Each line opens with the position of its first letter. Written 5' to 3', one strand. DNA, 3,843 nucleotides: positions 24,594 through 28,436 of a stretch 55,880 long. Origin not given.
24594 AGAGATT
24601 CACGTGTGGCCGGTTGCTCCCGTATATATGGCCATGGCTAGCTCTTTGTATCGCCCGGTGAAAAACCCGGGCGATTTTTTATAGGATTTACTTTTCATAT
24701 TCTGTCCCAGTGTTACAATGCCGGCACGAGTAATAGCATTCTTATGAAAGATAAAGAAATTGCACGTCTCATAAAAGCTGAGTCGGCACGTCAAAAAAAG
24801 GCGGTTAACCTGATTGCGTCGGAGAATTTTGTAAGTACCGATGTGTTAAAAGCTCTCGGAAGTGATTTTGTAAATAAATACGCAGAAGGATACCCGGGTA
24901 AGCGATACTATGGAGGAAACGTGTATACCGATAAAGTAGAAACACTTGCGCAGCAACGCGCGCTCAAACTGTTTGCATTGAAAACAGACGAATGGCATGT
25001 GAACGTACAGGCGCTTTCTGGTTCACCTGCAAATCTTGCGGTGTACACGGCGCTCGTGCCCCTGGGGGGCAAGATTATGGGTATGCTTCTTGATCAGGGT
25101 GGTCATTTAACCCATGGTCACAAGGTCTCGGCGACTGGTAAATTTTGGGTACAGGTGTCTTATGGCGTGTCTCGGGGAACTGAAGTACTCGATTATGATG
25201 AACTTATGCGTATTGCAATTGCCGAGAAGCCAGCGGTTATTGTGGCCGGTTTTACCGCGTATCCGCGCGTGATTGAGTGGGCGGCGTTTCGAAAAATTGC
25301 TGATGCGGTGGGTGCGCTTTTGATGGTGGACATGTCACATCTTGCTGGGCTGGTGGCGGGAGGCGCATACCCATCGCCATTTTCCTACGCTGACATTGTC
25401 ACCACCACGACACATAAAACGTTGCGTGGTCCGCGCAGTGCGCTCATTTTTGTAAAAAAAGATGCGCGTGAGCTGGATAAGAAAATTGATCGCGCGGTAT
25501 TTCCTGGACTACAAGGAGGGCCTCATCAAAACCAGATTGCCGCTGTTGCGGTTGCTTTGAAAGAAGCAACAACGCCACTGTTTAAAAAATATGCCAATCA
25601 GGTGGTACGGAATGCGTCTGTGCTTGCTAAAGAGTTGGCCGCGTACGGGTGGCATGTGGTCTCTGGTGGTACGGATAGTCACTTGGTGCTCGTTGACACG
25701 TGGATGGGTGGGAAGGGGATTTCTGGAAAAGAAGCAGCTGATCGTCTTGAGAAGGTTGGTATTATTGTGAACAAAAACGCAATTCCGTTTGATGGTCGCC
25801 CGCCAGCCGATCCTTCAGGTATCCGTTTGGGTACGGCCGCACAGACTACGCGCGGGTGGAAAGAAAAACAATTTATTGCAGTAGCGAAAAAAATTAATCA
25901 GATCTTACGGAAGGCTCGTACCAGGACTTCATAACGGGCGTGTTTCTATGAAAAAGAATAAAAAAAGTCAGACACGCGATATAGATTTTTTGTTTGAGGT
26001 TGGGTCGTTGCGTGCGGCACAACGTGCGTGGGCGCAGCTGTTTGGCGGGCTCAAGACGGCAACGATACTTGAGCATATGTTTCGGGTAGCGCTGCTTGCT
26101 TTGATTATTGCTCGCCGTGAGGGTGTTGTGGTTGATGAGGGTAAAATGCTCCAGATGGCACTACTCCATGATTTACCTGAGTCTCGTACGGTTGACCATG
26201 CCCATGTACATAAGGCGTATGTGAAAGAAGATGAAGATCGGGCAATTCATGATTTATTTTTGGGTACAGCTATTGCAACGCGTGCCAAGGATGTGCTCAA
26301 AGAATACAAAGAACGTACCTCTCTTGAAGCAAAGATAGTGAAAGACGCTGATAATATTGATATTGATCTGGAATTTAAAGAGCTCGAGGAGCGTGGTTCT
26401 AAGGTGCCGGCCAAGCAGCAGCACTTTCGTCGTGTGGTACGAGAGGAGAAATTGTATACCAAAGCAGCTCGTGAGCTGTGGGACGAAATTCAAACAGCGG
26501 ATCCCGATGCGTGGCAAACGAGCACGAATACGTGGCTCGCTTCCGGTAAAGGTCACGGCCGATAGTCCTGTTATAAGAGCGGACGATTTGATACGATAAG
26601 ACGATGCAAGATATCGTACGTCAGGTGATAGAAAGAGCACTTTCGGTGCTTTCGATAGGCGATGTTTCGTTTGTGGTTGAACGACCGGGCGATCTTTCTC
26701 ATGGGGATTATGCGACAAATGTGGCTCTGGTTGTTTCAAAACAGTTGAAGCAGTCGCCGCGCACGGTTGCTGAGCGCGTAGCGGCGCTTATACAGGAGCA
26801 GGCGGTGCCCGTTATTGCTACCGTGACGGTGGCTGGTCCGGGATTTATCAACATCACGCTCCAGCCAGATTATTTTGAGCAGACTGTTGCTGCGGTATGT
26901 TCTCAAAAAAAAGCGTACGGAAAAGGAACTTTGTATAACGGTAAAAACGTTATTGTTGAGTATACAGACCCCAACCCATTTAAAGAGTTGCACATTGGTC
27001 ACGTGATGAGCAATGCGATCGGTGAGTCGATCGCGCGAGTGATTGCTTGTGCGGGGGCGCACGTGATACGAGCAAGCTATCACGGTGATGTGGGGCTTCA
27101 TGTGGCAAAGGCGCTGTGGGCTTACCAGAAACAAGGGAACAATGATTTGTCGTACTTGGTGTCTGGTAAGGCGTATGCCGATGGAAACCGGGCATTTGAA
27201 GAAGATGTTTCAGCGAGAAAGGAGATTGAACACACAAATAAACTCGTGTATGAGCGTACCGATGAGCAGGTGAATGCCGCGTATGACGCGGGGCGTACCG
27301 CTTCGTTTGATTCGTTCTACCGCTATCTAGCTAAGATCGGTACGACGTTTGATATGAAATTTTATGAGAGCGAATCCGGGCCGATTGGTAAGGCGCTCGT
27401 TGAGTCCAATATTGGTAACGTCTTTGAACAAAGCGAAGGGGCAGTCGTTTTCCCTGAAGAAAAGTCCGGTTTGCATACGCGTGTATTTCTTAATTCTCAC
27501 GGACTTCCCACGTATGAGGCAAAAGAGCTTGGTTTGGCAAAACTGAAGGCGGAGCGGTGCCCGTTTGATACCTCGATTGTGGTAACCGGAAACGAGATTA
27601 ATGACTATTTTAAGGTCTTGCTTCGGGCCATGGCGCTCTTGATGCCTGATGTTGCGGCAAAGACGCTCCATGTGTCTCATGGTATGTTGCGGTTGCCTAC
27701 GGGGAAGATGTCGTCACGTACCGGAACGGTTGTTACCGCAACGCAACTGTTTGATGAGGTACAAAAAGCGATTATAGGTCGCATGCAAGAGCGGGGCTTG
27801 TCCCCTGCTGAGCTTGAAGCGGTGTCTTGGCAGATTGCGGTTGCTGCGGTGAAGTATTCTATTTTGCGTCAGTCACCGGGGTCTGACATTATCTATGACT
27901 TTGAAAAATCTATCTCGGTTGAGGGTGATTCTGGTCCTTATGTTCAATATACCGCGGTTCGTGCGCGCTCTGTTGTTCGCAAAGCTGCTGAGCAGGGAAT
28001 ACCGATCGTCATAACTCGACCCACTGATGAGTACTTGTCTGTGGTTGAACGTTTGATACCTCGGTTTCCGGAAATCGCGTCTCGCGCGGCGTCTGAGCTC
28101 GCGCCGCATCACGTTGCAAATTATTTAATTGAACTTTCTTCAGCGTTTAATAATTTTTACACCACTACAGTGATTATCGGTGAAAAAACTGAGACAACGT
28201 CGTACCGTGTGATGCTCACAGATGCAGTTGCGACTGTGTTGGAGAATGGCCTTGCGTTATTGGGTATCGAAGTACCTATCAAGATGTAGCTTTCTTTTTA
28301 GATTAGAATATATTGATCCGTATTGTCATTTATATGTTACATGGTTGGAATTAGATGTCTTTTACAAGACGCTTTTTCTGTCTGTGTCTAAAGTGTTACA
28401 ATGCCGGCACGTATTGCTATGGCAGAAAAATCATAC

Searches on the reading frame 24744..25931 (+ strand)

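Call 23: search_protein_families(library=pfam, proteins=[window:24744-25931:+], max_evalue=0.001)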
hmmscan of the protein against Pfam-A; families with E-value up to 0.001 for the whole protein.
window:24744-25931:+ (396 aa): 1 family
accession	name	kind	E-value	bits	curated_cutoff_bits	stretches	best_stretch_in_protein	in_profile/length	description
PF00464.25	SHMT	-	7.4e-157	522.5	27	1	2-383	4-398/399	Serine hydroxymethyltransferase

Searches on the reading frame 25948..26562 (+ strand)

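Call 23: search_protein_families(library=pfam, proteins=[window:25948-26562:+], max_evalue=0.001)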
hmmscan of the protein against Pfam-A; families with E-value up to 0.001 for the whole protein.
window:25948-26562:+ (205 aa): 3 families
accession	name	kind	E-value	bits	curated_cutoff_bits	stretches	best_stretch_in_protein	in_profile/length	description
PF13023.12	HD_3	-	1.7e-22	80.5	22.5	1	19-166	2-152/165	HD domain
PF01966.28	HD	-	5.8e-10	39.9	22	1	41-138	2-114/116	HD domain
PF12917.13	YfbR-like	-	1.9e-05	24.9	25.9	1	35-142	21-140/182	5'-deoxynucleotidase YfbR-like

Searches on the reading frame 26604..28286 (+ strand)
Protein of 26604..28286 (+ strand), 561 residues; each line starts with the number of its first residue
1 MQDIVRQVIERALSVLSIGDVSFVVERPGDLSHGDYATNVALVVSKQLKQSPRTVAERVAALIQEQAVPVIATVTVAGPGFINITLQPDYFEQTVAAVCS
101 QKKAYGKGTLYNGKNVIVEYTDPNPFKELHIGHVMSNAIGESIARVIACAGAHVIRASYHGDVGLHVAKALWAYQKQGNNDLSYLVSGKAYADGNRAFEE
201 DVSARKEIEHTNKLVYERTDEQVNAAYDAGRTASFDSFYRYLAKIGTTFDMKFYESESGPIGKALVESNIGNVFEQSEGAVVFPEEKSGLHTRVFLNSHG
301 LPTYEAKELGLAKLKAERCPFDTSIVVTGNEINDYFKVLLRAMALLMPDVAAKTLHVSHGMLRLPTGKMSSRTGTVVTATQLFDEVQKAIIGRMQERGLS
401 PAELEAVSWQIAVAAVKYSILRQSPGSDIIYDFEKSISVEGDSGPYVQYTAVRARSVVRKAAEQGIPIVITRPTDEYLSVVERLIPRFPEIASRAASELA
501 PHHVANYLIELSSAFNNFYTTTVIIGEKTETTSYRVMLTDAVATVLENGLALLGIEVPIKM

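Call 23: search_protein_families(library=pfam, proteins=[window:26604-28286:+], max_evalue=0.001)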
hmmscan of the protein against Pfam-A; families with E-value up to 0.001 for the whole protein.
window:26604-28286:+ (561 aa): 3 families
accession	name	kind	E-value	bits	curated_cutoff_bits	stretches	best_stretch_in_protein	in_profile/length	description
PF00750.26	tRNA-synt_1d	-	1.7e-26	93.4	23.3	1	95-433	2-349/349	tRNA synthetases class I (R), catalytic domain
PF05746.21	DALR_1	-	1.9e-25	89.7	22.3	1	447-561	1-117/117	DALR anticodon binding domain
PF03485.21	Arg_tRNA_synt_N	-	4.4e-20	72.5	21.5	1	5-86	3-85/85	Arginyl tRNA synthetase N terminal domain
